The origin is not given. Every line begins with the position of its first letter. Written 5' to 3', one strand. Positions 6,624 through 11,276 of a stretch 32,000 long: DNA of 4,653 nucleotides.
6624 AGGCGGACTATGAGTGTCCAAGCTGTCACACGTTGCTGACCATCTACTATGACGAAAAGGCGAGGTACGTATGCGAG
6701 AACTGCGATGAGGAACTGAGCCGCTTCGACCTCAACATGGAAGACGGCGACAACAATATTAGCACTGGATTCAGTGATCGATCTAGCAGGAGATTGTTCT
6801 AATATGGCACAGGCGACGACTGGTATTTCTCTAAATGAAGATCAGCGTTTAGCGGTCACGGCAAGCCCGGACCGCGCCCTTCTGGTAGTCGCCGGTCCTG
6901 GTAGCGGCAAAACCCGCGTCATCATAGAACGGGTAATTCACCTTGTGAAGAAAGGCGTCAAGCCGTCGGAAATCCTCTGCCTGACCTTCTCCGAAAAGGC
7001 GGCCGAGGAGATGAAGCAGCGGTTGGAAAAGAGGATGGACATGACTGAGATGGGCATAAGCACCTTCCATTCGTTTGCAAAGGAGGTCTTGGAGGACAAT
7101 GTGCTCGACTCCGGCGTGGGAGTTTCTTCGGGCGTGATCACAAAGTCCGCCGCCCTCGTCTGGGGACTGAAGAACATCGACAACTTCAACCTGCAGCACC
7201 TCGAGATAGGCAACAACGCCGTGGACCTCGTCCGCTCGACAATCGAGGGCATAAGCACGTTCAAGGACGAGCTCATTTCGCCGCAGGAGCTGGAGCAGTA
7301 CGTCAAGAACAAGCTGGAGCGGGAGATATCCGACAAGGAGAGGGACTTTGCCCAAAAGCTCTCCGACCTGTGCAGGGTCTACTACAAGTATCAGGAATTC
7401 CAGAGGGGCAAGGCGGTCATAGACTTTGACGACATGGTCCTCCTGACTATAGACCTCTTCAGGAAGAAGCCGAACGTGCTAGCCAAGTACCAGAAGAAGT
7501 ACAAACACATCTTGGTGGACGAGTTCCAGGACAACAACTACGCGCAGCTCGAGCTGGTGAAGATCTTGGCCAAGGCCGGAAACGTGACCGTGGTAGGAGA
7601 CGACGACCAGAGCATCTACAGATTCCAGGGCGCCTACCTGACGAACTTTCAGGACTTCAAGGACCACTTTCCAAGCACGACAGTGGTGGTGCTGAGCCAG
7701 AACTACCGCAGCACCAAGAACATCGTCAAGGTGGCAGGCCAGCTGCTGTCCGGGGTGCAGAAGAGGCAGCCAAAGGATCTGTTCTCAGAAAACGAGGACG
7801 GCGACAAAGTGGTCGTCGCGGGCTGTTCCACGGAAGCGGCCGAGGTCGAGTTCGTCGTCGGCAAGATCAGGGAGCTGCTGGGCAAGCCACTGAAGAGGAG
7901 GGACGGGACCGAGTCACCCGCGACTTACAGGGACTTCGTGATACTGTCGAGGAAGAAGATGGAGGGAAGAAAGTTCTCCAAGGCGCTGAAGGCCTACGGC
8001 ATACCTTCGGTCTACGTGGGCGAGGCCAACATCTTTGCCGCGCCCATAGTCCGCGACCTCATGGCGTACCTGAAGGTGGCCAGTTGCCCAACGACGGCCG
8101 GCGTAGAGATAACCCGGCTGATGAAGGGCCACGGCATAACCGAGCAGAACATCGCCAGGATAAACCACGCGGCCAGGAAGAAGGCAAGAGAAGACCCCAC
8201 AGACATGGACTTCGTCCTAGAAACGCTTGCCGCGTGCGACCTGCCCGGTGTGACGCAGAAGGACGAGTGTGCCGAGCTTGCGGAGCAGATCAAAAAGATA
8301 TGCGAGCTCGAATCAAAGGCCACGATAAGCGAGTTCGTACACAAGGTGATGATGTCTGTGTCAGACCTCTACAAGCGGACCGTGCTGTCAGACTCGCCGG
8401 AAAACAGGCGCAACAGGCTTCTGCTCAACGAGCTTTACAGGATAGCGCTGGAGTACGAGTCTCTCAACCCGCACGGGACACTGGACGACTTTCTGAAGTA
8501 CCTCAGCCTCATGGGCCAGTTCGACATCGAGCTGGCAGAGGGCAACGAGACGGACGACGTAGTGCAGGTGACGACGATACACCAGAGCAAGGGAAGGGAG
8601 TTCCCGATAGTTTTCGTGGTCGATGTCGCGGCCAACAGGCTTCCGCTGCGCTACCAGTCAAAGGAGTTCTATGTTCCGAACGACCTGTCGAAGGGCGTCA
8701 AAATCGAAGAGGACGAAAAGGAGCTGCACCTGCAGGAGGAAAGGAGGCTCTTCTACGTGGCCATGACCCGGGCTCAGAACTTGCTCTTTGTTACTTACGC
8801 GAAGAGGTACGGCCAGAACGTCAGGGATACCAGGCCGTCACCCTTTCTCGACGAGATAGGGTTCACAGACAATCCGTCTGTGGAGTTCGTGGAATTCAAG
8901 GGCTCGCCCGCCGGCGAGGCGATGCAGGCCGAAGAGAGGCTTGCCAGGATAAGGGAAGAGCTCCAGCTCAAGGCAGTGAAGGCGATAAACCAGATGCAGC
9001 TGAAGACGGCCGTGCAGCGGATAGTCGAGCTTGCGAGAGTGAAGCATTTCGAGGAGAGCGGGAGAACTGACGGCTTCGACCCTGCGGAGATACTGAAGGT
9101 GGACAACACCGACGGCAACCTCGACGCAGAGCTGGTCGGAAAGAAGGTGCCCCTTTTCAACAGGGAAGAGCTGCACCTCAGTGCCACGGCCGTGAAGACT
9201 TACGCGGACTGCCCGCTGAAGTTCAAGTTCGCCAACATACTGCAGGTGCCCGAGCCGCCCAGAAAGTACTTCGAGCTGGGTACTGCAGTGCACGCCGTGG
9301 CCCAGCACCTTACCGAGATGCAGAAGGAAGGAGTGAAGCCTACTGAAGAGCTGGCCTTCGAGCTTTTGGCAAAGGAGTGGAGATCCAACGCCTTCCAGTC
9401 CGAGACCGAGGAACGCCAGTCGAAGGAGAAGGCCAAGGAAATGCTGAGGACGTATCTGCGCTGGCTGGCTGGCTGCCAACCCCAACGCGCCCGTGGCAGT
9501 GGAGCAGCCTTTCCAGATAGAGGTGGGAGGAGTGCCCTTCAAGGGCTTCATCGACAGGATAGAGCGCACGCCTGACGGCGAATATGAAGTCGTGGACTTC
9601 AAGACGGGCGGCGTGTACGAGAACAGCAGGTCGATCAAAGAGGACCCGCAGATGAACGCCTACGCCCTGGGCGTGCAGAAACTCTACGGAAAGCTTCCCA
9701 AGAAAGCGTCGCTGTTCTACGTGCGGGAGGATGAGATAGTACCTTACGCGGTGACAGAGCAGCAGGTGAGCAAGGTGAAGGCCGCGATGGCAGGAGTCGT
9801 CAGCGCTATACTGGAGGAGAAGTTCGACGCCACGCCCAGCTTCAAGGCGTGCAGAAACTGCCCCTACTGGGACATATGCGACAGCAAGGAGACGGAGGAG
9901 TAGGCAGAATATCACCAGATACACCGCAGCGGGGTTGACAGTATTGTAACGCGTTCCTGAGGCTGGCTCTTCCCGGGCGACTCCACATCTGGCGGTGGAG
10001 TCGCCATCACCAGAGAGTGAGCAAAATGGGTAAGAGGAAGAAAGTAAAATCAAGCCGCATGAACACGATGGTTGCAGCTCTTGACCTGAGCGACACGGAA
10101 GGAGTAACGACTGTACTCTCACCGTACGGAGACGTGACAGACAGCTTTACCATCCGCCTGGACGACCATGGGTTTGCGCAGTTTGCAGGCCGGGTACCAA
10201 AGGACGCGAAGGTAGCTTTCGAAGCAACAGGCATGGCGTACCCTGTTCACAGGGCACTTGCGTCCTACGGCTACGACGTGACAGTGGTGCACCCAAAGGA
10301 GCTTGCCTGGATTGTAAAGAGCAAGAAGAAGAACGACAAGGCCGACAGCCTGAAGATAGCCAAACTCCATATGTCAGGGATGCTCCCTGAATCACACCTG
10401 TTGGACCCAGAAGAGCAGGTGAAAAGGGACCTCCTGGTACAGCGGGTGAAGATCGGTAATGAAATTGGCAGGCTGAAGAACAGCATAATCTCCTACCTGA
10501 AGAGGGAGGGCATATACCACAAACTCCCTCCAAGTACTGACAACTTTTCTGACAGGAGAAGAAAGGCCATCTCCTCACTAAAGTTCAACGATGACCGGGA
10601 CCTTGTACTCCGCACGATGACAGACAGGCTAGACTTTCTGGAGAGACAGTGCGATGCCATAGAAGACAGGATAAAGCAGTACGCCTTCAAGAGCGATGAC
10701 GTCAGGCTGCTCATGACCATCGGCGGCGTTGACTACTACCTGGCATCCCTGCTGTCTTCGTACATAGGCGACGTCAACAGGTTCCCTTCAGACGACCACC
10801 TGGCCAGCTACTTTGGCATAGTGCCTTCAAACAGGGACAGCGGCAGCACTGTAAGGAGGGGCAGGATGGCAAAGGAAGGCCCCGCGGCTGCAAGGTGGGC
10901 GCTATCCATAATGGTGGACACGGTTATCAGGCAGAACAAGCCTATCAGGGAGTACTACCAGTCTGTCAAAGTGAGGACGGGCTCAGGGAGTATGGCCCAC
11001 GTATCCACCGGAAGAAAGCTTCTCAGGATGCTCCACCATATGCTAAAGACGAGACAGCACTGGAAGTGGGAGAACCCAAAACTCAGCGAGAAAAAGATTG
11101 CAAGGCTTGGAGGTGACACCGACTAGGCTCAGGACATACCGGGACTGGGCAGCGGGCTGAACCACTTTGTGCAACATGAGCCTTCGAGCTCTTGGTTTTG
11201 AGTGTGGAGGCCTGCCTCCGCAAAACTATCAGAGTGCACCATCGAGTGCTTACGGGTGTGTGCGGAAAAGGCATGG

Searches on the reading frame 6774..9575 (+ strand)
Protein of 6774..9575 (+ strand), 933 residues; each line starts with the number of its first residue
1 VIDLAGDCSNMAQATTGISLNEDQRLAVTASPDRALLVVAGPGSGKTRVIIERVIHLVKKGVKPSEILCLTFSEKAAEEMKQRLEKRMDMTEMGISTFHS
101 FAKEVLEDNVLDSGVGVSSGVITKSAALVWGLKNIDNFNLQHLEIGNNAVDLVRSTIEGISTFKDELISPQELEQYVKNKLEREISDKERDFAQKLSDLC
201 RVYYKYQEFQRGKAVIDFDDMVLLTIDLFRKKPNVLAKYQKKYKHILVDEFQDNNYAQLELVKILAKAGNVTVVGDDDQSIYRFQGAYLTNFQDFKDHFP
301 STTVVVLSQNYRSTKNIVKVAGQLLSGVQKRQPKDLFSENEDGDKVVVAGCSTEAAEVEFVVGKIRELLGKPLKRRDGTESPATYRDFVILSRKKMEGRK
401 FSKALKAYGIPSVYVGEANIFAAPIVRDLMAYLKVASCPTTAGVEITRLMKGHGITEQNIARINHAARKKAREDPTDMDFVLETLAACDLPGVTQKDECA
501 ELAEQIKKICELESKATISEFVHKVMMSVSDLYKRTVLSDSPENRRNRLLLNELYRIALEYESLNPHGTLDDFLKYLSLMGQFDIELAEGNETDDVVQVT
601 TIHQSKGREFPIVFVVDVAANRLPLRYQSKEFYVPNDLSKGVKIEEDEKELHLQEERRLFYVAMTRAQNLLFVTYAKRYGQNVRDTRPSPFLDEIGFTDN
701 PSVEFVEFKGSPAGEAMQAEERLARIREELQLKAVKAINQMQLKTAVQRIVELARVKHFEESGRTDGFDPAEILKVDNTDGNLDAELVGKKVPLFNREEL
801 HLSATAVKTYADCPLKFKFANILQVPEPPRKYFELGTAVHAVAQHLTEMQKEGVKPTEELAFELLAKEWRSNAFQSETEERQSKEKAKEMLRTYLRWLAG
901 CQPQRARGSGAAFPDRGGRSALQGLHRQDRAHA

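Call 9: search_protein_families(library=pfam, proteins=[window:6774-9575:+], max_evalue=0.001)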
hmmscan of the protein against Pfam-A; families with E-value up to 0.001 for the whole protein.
window:6774-9575:+ (933 aa): 11 families
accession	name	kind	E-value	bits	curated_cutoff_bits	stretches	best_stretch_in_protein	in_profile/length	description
PF00580.27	UvrD-helicase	-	5.8e-69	233.2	23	1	20-300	1-271/271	UvrD/REP helicase N-terminal domain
PF13361.12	UvrD_C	-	2.7e-50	172.2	25.6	1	305-677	1-349/350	UvrD-like helicase C-terminal domain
PF13245.12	AAA_19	-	7.2e-25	88.2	25.1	1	24-284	1-133/134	AAA domain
PF12705.13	PDDEXK_1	-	2.7e-14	54.1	22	1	801-900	1-102/247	PD-(D/E)XK nuclease superfamily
PF13538.12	UvrD_C_2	-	1.1e-11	44.8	27.4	1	599-620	4-25/52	UvrD-like helicase C-terminal domain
PF13087.12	AAA_12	-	3.6e-08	33.7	27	0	588-673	130-190/195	AAA domain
PF21445.3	ADDB_N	-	6.9e-08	32.5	26.6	1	42-283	6-239/290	ADDB, N-terminal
PF13604.12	AAA_30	-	1.6e-07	31.7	27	1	20-85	2-67/191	AAA domain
PF01443.25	Viral_helicase1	-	1.9e-07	31.6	21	0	237-310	55-129/228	Viral superfamily 1 RNA helicase core domain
PF13086.12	AAA_11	-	2.7e-05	24.5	27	1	20-250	2-221/257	AAA domain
PF08696.17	Dna2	-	0.0005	20.3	22.4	0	802-899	56-152/204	DNA replication factor Dna2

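Call 74: search_protein_families(library=padloc, proteins=[window:6774-9575:+], max_evalue=0.00001)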
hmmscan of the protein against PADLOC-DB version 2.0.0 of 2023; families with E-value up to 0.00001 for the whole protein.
window:6774-9575:+ (933 aa): 54 families (the best 25 are shown)
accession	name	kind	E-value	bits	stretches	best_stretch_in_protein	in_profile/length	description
PDLC00114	GajB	-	2e-87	292.3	1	19-699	7-633/635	UrvD helicase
PDLC00132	GajB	-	1.1e-84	283.2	1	18-694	2-622/625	UrvD helicase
PDLC03802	RTasHel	-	4.6e-83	278.2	2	20-438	6-361/675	DRT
PDLC00117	GajB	-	6.8e-66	221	1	11-695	7-596/604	UrvD helicase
PDLC00119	GajB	-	2e-51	173.6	2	33-333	15-308/565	UrvD helicase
PDLC00103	GajB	-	4.7e-51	172.4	1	18-680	15-581/612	UrvD helicase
PDLC00107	GajB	-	3.6e-48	162.6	2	21-369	16-340/587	UrvD helicase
PDLC00130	GajB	-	2.4e-45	152.9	3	205-328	168-293/589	UrvD helicase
PDLC00127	GajB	-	2.2e-44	150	2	165-320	123-284/594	UrvD helicase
PDLC00123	GajB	-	2.3e-39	133.4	3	163-334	94-268/540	UrvD helicase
PDLC00112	GajB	-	3.2e-39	133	2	33-325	18-295/581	UrvD helicase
PDLC00110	GajB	-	7.2e-38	128.6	2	16-416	42-452/725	UrvD helicase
PDLC00104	GajB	-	2.2e-37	127.1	3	211-333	134-257/574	UrvD helicase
PDLC00134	GajB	-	2.8e-37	126.8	2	170-374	138-347/431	UrvD helicase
PDLC00116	GajB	-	6.4e-36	122.1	2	210-374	127-290/557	UrvD helicase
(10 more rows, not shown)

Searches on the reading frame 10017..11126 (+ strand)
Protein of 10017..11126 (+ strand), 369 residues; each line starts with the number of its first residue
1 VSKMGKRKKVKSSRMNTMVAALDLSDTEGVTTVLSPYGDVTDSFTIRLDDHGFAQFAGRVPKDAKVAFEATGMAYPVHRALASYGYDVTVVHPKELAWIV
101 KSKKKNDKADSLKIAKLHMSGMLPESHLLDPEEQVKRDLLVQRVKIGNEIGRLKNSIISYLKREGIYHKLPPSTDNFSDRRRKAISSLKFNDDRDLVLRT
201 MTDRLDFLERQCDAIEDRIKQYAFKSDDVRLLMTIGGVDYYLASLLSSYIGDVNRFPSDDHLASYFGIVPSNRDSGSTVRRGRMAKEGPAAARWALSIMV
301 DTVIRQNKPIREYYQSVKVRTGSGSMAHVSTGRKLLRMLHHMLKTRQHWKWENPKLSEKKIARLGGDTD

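Call 9: search_protein_families(library=pfam, proteins=[window:10017-11126:+], max_evalue=0.001)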
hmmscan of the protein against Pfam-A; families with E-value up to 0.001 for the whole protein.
window:10017-11126:+ (369 aa): 2 families
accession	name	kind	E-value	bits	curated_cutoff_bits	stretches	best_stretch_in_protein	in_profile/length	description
PF02371.22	Transposase_20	-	2.6e-20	73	21.3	1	230-315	2-87/87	Transposase IS116/IS110/IS902 family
PF01548.23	DEDD_Tnp_IS110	-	5.1e-11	43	29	1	22-163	3-152/155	Transposase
